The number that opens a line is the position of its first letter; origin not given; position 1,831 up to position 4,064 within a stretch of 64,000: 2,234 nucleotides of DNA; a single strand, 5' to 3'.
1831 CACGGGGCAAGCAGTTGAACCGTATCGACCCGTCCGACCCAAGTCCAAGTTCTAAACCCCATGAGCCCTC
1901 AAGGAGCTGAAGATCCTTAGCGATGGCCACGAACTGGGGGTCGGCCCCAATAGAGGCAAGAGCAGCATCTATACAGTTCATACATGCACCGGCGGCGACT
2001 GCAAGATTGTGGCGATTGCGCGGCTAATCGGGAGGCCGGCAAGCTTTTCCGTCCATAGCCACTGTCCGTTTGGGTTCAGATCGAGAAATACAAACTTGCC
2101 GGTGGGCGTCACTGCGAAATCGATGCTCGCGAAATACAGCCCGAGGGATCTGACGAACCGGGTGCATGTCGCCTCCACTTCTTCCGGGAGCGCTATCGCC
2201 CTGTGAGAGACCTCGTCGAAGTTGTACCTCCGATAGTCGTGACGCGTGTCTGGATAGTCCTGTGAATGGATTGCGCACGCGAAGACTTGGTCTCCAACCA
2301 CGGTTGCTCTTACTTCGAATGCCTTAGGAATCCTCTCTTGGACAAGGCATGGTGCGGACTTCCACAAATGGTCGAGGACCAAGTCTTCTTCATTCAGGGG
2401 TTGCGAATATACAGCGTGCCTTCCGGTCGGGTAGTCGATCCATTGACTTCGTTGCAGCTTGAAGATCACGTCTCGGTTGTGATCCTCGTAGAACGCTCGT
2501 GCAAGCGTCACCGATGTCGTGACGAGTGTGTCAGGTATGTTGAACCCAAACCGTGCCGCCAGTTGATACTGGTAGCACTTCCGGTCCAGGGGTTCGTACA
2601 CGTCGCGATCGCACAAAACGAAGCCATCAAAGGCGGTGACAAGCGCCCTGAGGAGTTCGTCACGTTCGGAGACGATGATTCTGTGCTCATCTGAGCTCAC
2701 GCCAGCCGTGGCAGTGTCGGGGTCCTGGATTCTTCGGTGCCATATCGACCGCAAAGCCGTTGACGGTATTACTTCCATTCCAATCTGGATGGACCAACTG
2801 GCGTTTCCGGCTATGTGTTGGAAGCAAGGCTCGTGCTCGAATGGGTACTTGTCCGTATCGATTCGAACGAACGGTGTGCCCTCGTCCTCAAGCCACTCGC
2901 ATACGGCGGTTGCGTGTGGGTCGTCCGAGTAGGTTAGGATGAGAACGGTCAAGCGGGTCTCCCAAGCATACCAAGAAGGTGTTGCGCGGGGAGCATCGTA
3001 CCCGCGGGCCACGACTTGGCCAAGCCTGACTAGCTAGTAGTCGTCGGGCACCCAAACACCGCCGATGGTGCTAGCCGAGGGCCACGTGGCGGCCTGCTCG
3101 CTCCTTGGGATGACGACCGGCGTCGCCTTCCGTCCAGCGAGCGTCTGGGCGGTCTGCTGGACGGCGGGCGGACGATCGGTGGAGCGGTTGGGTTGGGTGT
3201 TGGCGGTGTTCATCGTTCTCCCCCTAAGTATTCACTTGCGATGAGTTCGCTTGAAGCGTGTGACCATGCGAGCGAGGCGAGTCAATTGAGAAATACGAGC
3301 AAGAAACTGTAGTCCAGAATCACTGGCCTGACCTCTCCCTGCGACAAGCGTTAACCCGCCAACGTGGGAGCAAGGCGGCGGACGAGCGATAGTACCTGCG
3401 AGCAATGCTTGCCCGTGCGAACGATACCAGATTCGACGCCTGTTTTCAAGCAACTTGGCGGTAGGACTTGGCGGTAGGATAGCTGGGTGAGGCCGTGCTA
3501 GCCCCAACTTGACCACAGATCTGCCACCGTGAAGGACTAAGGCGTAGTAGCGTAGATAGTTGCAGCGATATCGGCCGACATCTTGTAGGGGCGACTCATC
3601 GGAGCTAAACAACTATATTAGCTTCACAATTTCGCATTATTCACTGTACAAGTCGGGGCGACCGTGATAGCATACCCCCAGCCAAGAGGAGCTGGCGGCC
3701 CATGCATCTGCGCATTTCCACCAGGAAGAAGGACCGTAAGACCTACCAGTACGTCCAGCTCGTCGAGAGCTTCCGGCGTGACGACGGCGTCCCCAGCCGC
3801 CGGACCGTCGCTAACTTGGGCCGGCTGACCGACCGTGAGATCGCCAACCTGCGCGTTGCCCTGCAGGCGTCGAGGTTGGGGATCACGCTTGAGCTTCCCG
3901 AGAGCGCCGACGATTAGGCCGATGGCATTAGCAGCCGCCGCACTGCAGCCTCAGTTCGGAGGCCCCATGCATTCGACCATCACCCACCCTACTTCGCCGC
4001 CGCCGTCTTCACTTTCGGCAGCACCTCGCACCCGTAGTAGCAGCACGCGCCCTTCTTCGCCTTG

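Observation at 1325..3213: ATP-grasp ligase with an unannotated 59-aa precursor-like peptide and a coupled unknown protein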

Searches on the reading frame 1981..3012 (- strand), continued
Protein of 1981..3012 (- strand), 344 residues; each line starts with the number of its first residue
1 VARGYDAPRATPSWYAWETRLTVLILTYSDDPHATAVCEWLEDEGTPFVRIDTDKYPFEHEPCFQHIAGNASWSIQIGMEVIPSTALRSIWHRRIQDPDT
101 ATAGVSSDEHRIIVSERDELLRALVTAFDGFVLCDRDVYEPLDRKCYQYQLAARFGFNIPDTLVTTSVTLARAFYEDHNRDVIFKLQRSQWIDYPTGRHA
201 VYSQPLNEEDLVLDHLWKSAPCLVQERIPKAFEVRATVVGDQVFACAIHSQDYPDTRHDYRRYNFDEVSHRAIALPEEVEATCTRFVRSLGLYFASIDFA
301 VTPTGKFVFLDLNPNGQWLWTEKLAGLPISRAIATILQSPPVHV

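Call 38: search_protein_families(library=pfam, proteins=[L001:4051-4833:+, L001:2032-2688:+, L034:4947-5579:+, L024:2037-2711:+, L006:1363-1836:+, L005:2845-3678:+, L008:4310-4972:+, L003:2644-3246:+], max_evalue=0.1)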
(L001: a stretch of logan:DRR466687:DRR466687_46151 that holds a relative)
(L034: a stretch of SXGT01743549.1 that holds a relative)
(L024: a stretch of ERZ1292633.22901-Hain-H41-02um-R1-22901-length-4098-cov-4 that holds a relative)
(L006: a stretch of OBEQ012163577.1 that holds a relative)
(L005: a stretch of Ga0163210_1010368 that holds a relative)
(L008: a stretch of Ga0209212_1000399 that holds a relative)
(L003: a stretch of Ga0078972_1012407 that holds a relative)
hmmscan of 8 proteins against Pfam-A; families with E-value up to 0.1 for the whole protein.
L001:4051-4833:+ (261 aa): 0 families

L001:2032-2688:+ (219 aa): 0 families

L034:4947-5579:+ (211 aa): 1 family
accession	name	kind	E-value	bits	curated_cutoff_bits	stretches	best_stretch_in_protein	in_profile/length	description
PF04187.18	Cofac_haem_bdg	-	6e-05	23.6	27.7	1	6-62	2-60/213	Haem-binding uptake, Tiki superfamily, ChaN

L024:2037-2711:+ (225 aa): 1 family
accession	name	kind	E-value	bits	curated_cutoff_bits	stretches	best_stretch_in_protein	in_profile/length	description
PF04187.18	Cofac_haem_bdg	-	8.9e-05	23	27.7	0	6-62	2-61/213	Haem-binding uptake, Tiki superfamily, ChaN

L006:1363-1836:+ (158 aa): 1 family
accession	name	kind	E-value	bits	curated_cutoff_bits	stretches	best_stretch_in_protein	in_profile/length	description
PF20329.3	DUF6624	-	5.3e-23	81.8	27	1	11-151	21-160/173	Family of unknown function (DUF6624)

L005:2845-3678:+ (278 aa): 5 families
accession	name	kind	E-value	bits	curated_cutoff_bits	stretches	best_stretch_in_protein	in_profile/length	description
PF13646.12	HEAT_2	-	8.1e-06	26.5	27.7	1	142-199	2-58/88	HEAT repeats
PF02985.28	HEAT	-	0.0013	19.2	23.5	0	176-201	4-29/31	HEAT repeat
PF08389.18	Xpo1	-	0.0068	16.9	22.7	1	99-166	43-109/147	Exportin 1-like protein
PF10363.15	RTP1_C1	-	0.017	15.6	25.9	0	211-250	3-42/112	Required for nuclear transport of RNA pol II C-terminus 1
PF13617.11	Lipoprotein_19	-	0.054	13.7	25.8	1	129-146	13-30/34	YnbE-like lipoprotein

L008:4310-4972:+ (221 aa): 2 families
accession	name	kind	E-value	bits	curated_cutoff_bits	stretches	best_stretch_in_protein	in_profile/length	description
PF03105.24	SPX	-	0.028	14.9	27.8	1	160-187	301-328/340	SPX domain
PF15599.11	Imm63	-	0.031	14.9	26.7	0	158-205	27-75/82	Immunity protein 63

L003:2644-3246:+ (201 aa): 19 families
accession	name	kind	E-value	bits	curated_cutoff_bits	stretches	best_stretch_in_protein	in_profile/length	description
PF00515.34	TPR_1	-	3.1e-16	58.9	27.8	2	85-116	2-33/34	Tetratricopeptide repeat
PF07719.23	TPR_2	-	2e-14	52.9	27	2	85-116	2-33/34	Tetratricopeptide repeat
PF13424.12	TPR_12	-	8.8e-12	45.5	30.1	2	65-113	25-74/77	Tetratricopeptide repeat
PF13414.12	TPR_11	-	1.7e-11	44.1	26.8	2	91-131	1-41/42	TPR repeat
PF13181.12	TPR_8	-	1.8e-09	37.4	25.7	2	119-145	2-28/34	Tetratricopeptide repeat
PF13431.12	TPR_17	-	3e-09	36.9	24.4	1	106-138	1-33/34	Tetratricopeptide repeat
PF13374.12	TPR_10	-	8.5e-09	35.6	27.5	1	120-146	4-30/42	Tetratricopeptide repeat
PF13432.12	TPR_16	-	1.8e-06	28.7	32.7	1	83-116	30-63/65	Tetratricopeptide repeat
PF13428.12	TPR_14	-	2.2e-06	28.2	23.5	1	85-122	2-39/44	Tetratricopeptide repeat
PF14559.12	TPR_19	-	4.8e-06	27.2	25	1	95-145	2-52/68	Tetratricopeptide repeat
PF13176.12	TPR_7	-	0.00011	22.5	27.9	0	124-149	5-32/36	Tetratricopeptide repeat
PF23914.1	TPR_CcmH_CycH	-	0.00017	21.9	42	2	90-186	56-155/158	Cytochrome c-type biogenesis protein H TPR domain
PF25064.1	ARM_TT21_5th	-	0.00098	19.8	27.8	1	62-112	13-63/117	TT21 fifth ARM repeats domain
PF12895.13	ANAPC3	-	0.0023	18.6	27.2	1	97-167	2-71/82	Anaphase-promoting complex, cyclosome, subunit 3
PF25063.1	ARM_TT21_C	-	0.01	16.1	35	1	54-182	59-194/209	Tetratricopeptide repeat protein 21 C-terminal ARM domain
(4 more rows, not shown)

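Call 42: find_related_loci(query=A2, collection=genome_contigs, flank=5000)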
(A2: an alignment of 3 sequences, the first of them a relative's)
Query A2 (324 aa) in genome_contigs; peptide patterns used: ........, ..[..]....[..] (x = any residue, [..] = any of these).
66 stretches matched a pattern; 33 encode a relative of the query (tblastn E <= 1e-3); 33 distinct loci.
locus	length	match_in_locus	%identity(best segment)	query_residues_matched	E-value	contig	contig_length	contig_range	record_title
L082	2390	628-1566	35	2-317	4e-63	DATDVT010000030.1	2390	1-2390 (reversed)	MAG TPA_asm: Candidatus Nanoarchaeia archaeon isolate SMAG_U8091 k141_2152703, whole genome shotgun sequence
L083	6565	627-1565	35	2-317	3e-62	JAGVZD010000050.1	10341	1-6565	Candidatus Woesearchaeota archaeon isolate RIFCSPLOWO2_02_FULL_30_14 rifcsplowo2_02_scaffold_12309, whole genome shotgun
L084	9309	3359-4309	32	2-322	3e-58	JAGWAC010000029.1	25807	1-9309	Candidatus Woesearchaeota archaeon isolate RIFCSPHIGHO2_02_FULL_29_19 rifcsphigho2_02_scaffold_11657, whole genome shotg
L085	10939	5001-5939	34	3-317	6e-57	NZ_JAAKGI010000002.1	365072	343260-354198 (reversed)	Yeosuana marina strain JLT21 NODE_2_length_364994_cov_177.835098, whole genome shotgun sequence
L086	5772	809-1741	31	2-317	6e-55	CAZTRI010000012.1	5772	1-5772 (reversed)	MAG TPA_asm: Candidatus Woesearchaeota archaeon isolate binchicken_co203_646 genome assembly, contig: k141_641895, whole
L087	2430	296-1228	31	2-317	2e-55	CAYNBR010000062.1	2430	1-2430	MAG TPA_asm: Candidatus Woesearchaeota archaeon isolate ERP125453_co2_375 genome assembly, contig: NODE_51329_length_243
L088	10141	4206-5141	32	3-317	7e-52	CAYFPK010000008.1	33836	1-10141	MAG TPA_asm: Candidatus Woesearchaeota archaeon isolate ERP019367_co2_53 genome assembly, contig: NODE_1038_length_33836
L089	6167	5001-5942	32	3-317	1e-50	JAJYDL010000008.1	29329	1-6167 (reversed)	MAG: bacterium isolate BP9.bin97 NODE_2639_length_29329_cov_1.472981, whole genome shotgun sequence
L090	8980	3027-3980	32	3-317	1e-42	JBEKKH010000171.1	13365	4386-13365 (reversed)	MAG: Streptosporangiaceae bacterium isolate SPRUCE 342 SPRUCE_342_171, whole genome shotgun sequence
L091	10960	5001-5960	32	3-319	2e-41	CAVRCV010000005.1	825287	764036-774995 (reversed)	MAG: uncultured Actinomycetota bacterium isolate MFD03399.bin.2.42 genome assembly, contig: contig_16616, whole genome s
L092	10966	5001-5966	31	3-320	2e-38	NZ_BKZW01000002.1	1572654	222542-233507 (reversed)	Dictyobacter vulcani strain W12 sequence2, whole genome shotgun sequence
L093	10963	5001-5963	31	2-320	4e-37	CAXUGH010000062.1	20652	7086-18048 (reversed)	MAG TPA_asm: uncultured Ktedonobacteraceae bacterium isolate public_SRR14722304_metawrap_bin.2 genome assembly, contig:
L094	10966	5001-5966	30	2-319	5e-36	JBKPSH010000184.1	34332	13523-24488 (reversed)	MAG: Acidobacteriota bacterium isolate GS_EKS_MAG_00027 GS_EKS_000002977771, whole genome shotgun sequence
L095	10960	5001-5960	30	3-321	7e-35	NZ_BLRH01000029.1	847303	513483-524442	Rhizohabitans arisaemae strain K14-0274 scaffold29_cov16, whole genome shotgun sequence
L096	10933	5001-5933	33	2-320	3e-34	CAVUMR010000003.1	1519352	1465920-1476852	MAG: uncultured Actinomycetota bacterium isolate MFD04212.bin.1.17 genome assembly, contig: contig_4953, whole genome sh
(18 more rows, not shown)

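Call 51: search_solved_structures(query=A4, max_evalue=10)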
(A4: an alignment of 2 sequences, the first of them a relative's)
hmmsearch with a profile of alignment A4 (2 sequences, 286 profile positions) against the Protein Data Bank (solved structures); distinct sequences matched with E-value up to 10: 0.

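Call 52: search_protein_families(library=pfam, proteins=[L085:5947-6726:+, L085:4835-4990:+, L085:2665-3825:+, L085:1944-2726:+], max_evalue=1)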
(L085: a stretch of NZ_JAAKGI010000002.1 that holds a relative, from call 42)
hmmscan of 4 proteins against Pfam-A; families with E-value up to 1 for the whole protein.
L085:5947-6726:+ (260 aa): 2 families
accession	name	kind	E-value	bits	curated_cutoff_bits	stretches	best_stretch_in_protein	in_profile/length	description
PF17922.6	TetR_C_17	-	0.0042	17.8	26.1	1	13-61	32-81/100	Tetracyclin repressor-like, C-terminal domain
PF08829.15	AlphaC_N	-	0.013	15.9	25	1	174-207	5-38/106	Alpha C protein N terminal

L085:4835-4990:+ (52 aa): 0 families

L085:2665-3825:+ (387 aa): 1 family
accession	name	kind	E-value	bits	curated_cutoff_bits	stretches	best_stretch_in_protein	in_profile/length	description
PF01385.25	OrfB_IS605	-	0.95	10.1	30.5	1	283-344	53-113/120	Probable transposase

L085:1944-2726:+ (261 aa): 11 families
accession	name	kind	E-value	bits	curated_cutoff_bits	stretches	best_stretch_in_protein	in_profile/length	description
PF08281.18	Sigma70_r4_2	-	3.4e-07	30.2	25.7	2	130-177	3-50/54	Sigma-70, region 4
PF04542.20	Sigma70_r2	-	2e-06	28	24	1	22-84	3-67/71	Sigma-70 region 2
PF04545.22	Sigma70_r4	-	8.9e-06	25.6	24.1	1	208-239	6-37/50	Sigma-70, region 4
PF13936.12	HTH_38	-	0.0043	17.2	27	0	208-235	6-33/44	Helix-turn-helix domain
PF13384.12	HTH_23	-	0.0096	16.2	24.6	1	140-164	5-28/50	Homeodomain-like domain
PF13921.12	Myb_DNA-bind_6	-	0.014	16.1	22.9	1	141-170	5-31/60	Myb-like DNA-binding domain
PF07638.17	Sigma70_ECF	-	0.024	15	21.1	0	207-251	136-180/185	ECF sigma factor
PF04297.20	UPF0122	-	0.025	15.3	22.7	1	206-248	17-59/101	Putative helix-turn-helix protein, YlxM / p13 like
PF06969.22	HemN_C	-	0.03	14.8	24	1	215-245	13-41/67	HemN C-terminal domain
PF11242.13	DUF2774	-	0.057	14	29.2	1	210-241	2-32/63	Protein of unknown function (DUF2774)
PF01399.33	PCI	-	0.12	13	22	0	221-242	38-59/84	PCI domain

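Call 68: search_protein_families(library=ncbifam, proteins=[L085:5947-6726:+, L001:4051-4833:+, L001:2032-2688:+], max_evalue=0.01)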
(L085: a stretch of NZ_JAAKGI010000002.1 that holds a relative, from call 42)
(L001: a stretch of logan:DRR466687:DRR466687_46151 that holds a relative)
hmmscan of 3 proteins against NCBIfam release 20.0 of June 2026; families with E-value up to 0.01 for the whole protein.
L085:5947-6726:+ (260 aa): 1 family
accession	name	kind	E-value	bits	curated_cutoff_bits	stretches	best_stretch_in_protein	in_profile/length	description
NF035941.1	GBS_alph_likeN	equivalog_domain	0.0011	18.5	250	1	173-212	60-100/225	alpha-like surface protein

L001:4051-4833:+ (261 aa): 0 families

L001:2032-2688:+ (219 aa): 0 families

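Call 69: search_protein_families(library=padloc, proteins=[window:1981-3012:-], max_evalue=0.001)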
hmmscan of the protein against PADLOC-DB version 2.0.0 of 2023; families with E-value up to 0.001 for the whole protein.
window:1981-3012:- (344 aa): 0 families

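Call 71: list_cluster_members(proteins=[P0001, P0123, P0121, P0009, P0124])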
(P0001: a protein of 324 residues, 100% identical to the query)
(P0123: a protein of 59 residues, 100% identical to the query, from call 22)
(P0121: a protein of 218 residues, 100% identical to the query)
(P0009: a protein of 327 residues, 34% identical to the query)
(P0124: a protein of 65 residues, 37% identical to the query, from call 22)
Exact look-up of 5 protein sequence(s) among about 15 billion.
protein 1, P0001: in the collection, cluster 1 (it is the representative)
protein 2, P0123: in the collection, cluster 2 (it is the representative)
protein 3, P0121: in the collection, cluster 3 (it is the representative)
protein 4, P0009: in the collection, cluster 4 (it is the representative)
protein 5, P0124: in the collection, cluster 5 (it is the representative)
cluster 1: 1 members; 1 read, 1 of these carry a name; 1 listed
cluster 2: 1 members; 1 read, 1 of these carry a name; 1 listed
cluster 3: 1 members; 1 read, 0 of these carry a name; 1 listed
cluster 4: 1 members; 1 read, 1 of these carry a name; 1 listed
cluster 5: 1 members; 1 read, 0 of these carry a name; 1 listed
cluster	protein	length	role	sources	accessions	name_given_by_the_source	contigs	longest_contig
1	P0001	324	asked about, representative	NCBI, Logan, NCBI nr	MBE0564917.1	MAG: hypothetical protein IH621_03100 [Krumholzibacteria bacterium] | hypothetical protein [Candidatus Krumholzibacteria bacterium]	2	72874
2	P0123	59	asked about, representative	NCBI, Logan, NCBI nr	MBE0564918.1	MAG: hypothetical protein IH621_03105 [Krumholzibacteria bacterium] | hypothetical protein [Candidatus Krumholzibacteria bacterium]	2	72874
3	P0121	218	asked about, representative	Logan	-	-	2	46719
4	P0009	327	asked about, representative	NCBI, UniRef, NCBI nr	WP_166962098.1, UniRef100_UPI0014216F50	MvdC/MvdD family ATP grasp protein [Yeosuana marina] | MvdC/MvdD family ATP grasp protein n=1 Tax=Yeosuana marina TaxID=1565536 ... | hypothetical protein [Yeosuana marina]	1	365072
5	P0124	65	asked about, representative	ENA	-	-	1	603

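Call 81: search_solved_structures(query=A6, max_evalue=1)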
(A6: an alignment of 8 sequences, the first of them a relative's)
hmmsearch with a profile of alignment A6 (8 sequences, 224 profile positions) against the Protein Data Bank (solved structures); distinct sequences matched with E-value up to 1: 1.
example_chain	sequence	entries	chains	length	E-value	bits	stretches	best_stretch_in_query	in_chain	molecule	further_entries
2lyc_A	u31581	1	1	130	0.38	13.5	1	26-115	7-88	Spindle and kinetochore-associated protein 1 homolog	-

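Call 82: find_related_loci(query=A2, collection=viral_contigs, flank=4000)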
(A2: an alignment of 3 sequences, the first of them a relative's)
Query A2 (324 aa) in viral_contigs; peptide patterns used: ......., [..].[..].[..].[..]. (x = any residue, [..] = any of these).
30 stretches matched a pattern; 3 encode a relative of the query (tblastn E <= 1e-3); 3 distinct loci.
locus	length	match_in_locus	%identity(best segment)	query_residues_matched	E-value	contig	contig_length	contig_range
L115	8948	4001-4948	30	2-317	6e-32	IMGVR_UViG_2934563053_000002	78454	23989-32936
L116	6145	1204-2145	28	2-314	1e-26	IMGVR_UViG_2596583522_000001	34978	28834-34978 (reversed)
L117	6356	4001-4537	32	123-304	7e-22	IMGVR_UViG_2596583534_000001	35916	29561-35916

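Call 83: find_encoding_contigs(protein=P0015, flank=4000, max_places=2)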
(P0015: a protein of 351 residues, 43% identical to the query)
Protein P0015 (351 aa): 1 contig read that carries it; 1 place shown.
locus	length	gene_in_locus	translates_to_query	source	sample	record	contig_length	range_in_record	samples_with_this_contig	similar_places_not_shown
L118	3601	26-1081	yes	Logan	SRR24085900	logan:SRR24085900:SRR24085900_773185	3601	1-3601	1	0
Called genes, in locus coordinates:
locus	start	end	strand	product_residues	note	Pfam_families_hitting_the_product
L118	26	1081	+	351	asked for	-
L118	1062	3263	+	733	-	PF03412:Peptidase_C39, PF00664:ABC_membrane, PF00005:ABC_tran, PF02463:SMC_N (faint)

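Call 84: find_encoding_contigs(protein=P0012, flank=4000, max_places=2)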
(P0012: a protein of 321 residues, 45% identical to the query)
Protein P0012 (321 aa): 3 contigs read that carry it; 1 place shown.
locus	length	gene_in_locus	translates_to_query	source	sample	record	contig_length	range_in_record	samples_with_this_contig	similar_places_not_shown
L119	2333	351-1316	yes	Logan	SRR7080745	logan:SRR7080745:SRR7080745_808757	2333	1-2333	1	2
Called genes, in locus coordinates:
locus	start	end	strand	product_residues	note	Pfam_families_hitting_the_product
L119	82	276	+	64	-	-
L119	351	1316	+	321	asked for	PF21068:ATPgraspMvdD (weak), PF08443:RimK (faint)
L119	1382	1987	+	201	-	PF13176:TPR_7 (faint), PF13428:TPR_14 (faint), PF12895:ANAPC3 (faint), PF13414:TPR_11 (faint), PF13424:TPR_12, PF21033:RMD1-3 (weak), PF13424:TPR_12 (weak), PF00515:TPR_1 (weak), +5 more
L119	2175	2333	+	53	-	?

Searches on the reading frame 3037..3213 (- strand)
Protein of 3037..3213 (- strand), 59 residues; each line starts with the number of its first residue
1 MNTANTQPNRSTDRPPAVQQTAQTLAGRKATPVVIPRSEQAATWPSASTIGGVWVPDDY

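Call 3: search_protein_families(library=pfam, proteins=[window:3037-3213:-], max_evalue=1)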
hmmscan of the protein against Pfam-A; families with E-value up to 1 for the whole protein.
window:3037-3213:- (59 aa): 1 family
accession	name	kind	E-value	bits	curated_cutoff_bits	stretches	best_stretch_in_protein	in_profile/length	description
PF05283.16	MGC-24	-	0.099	13.4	28.5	1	4-53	64-113/140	Multi-glycosylated core protein 24 (MGC-24), sialomucin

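Call 4: search_protein_families(library=ncbifam, proteins=[window:3037-3213:-], max_evalue=1)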
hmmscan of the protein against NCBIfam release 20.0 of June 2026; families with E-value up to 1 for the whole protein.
window:3037-3213:- (59 aa): 1 family
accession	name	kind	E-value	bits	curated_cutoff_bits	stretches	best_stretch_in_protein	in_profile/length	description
NF033211.1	blaCRH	exception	0.041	13.5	630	1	2-52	167-215/290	CRH family carbapenem-hydrolyzing class A beta-lactamase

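Call 22: find_homologous_proteins(query=A1, max_evalue=10)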
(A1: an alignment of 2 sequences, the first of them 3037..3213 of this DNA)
Query A1 (2 sequences) (59 aa, profile of the alignment): 3 proteins with E <= 10 among 4 candidates.
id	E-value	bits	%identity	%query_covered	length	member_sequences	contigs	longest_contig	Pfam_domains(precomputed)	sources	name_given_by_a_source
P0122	2.7e-36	141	57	51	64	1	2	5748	-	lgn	-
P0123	3.7e-29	119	100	100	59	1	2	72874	-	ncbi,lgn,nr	ncbi:MAG: hypothetical protein IH621_03105 [Krumholzibacteria bacterium]|nr:hypothetical protein [Ca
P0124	2.7e-19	87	37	98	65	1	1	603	-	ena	-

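Call 85: find_encoding_contigs(protein=P0124, flank=4000, max_places=2)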
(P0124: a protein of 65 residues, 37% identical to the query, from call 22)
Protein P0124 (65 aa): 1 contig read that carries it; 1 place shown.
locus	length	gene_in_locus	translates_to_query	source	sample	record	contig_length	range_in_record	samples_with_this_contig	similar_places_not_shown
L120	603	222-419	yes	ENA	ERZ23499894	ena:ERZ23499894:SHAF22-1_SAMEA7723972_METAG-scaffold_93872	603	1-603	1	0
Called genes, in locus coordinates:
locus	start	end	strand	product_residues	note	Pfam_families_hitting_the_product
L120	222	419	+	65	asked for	-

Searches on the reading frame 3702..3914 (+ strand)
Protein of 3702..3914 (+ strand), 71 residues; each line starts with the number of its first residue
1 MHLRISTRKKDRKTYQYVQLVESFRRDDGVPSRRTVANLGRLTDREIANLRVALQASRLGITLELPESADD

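Call 57: search_protein_families(library=pfam, proteins=[window:3702-3914:+], max_evalue=0.01)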
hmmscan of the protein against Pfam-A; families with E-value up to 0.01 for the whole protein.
window:3702-3914:+ (71 aa): 0 families

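Call 68: search_protein_families(library=ncbifam, proteins=[window:3702-3914:+], max_evalue=0.01)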
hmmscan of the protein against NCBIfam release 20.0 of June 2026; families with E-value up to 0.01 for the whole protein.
window:3702-3914:+ (71 aa): 0 families

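Call 87: search_dna_similar(query=window:3702-3914:+, collection=plasmids, mode=protein, max_rows=8, max_evalue=0.001)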
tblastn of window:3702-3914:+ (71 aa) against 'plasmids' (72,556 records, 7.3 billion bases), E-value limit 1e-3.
Records with a match: 1; places in all: 1; records where one place covers at least 80% of the query: 0.
Best place of each record, by identity: 60-80% 1.
By first word of the organism name: Cupriavidus 1.
By predicted mobility (MOB-suite, as given by PLSDB): non-mobilizable 1.
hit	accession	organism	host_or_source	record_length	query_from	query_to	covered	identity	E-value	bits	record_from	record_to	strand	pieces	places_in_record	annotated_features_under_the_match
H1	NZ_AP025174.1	Cupriavidus sp. P-10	-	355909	17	42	37%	73.1%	1e-3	42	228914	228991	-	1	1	IS1634 family transposase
